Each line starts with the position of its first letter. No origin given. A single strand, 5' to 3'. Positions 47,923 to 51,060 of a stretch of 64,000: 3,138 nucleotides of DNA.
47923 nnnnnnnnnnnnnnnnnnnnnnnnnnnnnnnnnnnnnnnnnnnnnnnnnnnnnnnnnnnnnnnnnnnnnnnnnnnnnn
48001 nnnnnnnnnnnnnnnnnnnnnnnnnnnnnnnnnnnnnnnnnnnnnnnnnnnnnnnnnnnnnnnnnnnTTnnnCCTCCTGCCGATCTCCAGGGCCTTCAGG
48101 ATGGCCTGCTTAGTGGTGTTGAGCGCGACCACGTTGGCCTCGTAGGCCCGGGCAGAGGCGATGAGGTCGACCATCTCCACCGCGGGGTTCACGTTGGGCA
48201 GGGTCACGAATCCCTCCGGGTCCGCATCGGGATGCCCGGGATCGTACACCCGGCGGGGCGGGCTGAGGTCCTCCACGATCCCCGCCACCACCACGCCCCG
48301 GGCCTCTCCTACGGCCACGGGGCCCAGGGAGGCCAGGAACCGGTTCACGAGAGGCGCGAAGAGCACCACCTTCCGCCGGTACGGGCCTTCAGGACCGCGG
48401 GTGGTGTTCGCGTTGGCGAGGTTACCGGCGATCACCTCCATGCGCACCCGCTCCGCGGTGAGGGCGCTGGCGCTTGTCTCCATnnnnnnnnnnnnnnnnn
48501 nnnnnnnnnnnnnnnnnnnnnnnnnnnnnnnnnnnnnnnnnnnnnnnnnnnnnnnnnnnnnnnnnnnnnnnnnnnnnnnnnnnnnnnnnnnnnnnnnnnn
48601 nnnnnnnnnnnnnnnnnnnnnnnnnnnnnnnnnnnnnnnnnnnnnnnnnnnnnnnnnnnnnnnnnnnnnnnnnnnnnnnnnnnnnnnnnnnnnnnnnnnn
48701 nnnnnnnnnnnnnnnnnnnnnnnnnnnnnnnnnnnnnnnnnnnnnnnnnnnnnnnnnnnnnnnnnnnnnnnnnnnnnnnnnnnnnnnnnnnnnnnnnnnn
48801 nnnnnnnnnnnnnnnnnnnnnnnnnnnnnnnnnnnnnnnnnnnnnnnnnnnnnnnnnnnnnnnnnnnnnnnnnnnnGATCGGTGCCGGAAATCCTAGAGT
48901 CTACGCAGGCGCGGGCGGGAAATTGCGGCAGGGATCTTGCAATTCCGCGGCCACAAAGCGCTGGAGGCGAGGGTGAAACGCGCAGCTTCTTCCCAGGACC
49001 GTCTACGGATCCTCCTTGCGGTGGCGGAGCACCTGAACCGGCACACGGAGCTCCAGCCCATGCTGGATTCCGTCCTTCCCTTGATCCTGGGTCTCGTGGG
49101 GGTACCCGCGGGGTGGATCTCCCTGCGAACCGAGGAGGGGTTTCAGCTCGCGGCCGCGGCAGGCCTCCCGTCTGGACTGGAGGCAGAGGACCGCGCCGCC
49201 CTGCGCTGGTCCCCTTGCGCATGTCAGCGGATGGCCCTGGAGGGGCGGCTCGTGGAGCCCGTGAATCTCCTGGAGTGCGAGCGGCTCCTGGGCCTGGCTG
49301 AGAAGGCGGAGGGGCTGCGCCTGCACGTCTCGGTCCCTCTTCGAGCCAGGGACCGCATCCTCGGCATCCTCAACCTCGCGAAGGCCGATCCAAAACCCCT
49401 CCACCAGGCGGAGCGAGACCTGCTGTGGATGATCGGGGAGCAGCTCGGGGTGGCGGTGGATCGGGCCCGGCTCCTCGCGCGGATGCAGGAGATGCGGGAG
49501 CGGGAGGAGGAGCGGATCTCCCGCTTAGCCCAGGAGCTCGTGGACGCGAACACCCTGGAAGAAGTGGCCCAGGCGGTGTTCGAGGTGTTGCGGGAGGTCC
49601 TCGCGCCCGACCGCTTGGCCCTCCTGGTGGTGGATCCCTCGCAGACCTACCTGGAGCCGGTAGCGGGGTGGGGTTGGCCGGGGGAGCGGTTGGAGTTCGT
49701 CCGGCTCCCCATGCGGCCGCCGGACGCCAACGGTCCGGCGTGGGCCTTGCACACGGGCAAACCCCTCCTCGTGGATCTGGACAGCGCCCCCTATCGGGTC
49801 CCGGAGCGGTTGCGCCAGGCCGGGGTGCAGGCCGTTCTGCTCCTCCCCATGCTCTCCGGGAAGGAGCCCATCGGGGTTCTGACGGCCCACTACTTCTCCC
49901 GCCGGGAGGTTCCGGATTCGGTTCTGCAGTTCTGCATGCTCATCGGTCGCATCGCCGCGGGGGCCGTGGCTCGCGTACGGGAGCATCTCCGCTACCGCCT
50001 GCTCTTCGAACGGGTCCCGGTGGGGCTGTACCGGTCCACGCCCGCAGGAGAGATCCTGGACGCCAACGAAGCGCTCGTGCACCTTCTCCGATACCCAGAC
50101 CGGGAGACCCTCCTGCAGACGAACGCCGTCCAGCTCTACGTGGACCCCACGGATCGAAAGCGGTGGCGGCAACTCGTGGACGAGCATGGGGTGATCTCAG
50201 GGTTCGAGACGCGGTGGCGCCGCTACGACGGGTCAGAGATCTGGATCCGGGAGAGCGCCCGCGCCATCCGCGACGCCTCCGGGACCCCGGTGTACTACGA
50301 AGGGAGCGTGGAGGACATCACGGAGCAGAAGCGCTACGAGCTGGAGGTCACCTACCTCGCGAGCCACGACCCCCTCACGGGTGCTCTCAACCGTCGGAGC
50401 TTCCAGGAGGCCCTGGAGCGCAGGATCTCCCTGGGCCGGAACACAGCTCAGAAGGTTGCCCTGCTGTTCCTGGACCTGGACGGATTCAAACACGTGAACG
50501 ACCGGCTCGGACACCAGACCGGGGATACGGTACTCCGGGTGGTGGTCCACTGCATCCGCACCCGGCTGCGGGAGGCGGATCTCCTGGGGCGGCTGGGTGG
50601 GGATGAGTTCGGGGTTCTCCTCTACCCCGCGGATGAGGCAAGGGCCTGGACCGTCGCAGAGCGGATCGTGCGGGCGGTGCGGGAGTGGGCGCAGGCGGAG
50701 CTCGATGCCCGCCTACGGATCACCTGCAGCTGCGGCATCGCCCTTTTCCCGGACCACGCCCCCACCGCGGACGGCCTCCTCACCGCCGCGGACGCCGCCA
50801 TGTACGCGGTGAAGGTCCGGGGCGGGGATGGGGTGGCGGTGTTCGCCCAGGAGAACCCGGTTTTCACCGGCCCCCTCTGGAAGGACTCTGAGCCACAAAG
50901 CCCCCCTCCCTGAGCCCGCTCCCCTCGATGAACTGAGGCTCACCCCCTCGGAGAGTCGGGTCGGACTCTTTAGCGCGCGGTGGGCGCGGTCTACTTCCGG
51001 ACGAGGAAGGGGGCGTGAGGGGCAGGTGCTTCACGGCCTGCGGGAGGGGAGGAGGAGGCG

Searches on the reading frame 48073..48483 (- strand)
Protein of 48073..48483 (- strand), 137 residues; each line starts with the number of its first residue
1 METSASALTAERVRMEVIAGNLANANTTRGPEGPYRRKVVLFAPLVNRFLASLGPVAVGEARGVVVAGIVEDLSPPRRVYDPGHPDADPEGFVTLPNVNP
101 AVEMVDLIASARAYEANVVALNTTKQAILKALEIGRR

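Call 7: search_protein_families(library=pfam, proteins=[window:48073-48483:-], max_evalue=0.01)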
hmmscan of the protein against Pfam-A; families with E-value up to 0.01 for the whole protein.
window:48073-48483:- (137 aa): 2 families
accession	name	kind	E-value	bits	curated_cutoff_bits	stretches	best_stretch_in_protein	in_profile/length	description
PF06429.18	Flg_bbr_C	-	2.1e-10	40.4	23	1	91-131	3-43/46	Flagellar basal body rod FlgEFG protein C-terminal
PF00460.25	Flg_bb_rod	-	2.9e-09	37.1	20.7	1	1-29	1-29/31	Flagella basal body rod protein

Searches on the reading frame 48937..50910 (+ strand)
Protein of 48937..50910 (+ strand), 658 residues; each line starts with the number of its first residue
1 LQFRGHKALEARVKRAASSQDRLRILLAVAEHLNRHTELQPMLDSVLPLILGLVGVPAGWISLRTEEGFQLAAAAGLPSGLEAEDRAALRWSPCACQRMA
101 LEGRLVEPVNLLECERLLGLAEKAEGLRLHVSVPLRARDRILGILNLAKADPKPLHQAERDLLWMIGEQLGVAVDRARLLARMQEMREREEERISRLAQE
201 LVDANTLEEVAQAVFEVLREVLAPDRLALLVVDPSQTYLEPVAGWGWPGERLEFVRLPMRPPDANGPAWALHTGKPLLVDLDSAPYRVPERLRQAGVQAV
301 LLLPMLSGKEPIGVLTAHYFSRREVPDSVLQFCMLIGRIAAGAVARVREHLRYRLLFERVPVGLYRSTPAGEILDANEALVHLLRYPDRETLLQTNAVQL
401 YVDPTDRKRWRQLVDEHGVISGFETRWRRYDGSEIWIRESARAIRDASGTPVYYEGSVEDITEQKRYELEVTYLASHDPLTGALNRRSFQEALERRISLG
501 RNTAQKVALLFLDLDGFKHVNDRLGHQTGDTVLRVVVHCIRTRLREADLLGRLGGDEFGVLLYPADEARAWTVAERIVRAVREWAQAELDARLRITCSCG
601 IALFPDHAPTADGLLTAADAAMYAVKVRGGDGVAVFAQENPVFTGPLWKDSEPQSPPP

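Call 5: search_protein_families(library=pfam, proteins=[window:48937-50910:+], max_evalue=0.01)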
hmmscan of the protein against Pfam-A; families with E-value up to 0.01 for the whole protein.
window:48937-50910:+ (658 aa): 10 families
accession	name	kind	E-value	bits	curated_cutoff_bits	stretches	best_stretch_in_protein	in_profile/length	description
PF00990.26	GGDEF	-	2.4e-40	138.4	23.8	1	475-630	1-159/161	Diguanylate cyclase, GGDEF domain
PF13185.12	GAF_2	-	6.4e-27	94.8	28.6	2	205-344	2-135/136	GAF domain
PF01590.32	GAF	-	1.4e-20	74.6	22.4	2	207-343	2-132/133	GAF domain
PF13492.12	GAF_3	-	4.3e-16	59.9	27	2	207-346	2-129/129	GAF domain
PF13426.13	PAS_9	-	4.2e-09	37.1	27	1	368-463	8-103/103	PAS domain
PF08447.18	PAS_3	-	2.7e-08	34.4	25.6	1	374-457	2-88/89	PAS fold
PF00989.32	PAS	-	3.1e-07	30.8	22.6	1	352-461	2-113/113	PAS fold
PF08448.16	PAS_4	-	6.2e-06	26.8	23.1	1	357-466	1-110/110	PAS fold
PF13188.13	PAS_8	-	2.5e-05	24.4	21.8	1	352-409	2-59/65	PAS domain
PF24898.2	GGDEF_GdpP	-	0.01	16.6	30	0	586-640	72-123/126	Cyclic-di-AMP phosphodiesterase GdpP-like, GGDEF domain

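Call 79: search_protein_families(library=ncbifam, proteins=[window:48937-50910:+], max_evalue=0.001)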
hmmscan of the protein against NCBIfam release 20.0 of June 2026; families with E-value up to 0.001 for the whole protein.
window:48937-50910:+ (658 aa): 24 families
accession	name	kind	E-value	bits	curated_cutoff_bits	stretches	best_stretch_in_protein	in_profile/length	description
NF007298.0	PRK09776.1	equivalog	2.5e-50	171.4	1135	2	470-639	679-848/1111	diguanylate cyclase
NF007423.1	PRK09966.1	equivalog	1.5e-44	152.5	325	1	470-626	234-390/390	diguanylate cyclase DgcN/YfiN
NF045675.1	PhdiestaseDibA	equivalog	1.6e-42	145.7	980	1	357-639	84-367/623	phosphodiesterase DibA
TIGR00254.1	GGDEF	domain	1.1e-40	139.1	37.4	1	474-635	4-166/168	diguanylate cyclase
NF007474.0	PRK10060.1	equivalog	1.9e-36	125.6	782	1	452-639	214-398/663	cyclic di-GMP phosphodiesterase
NF038266.1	diguan_SiaD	equivalog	3.3e-36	125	290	1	470-631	89-250/252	biofilm regulation diguanylate cyclase SiaD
NF007380.0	PRK09894.1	equivalog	1.1e-35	123.5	256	1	466-640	119-291/296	diguanylate cyclase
NF007135.0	PRK09581.1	equivalog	2.7e-35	122.1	474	1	473-633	290-452/457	PleD family two-component system response regulator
NF053781.1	cdiGMPphdstlr2612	equivalog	5e-32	110.5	1600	1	352-638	716-1004/1268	Tlr1612 family c-di-GMP phosphodiesterase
NF051473.1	DigCycDgcsShew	equivalog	4.1e-31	108.4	400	1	471-631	131-286/291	diguanylate cyclase DgcS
NF041606.1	dguan_cyc_DgcA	equivalog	1.9e-28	99.4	370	1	489-635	192-338/340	diguanylate cyclase DgcA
NF011955.1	PRK15426.1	equivalog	7.4e-25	87.1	408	1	472-633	395-558/564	cellulose biosynthesis regulator diguanylate cyclase DgcQ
NF047654.1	DiguCycDgcRLepto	equivalog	8.1e-23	80.8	500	1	475-631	133-291/295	diguanylate cyclase DgcR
NF040885.1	diguan_DgcJ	equivalog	1.3e-22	80.3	500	1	477-626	343-486/493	diguanylate cyclase DgcJ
NF008467.0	PRK11359.1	equivalog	5.5e-21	74.3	857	1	463-638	364-533/800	oxygen-sensing cyclic-di-GMP phosphodiesterase DosP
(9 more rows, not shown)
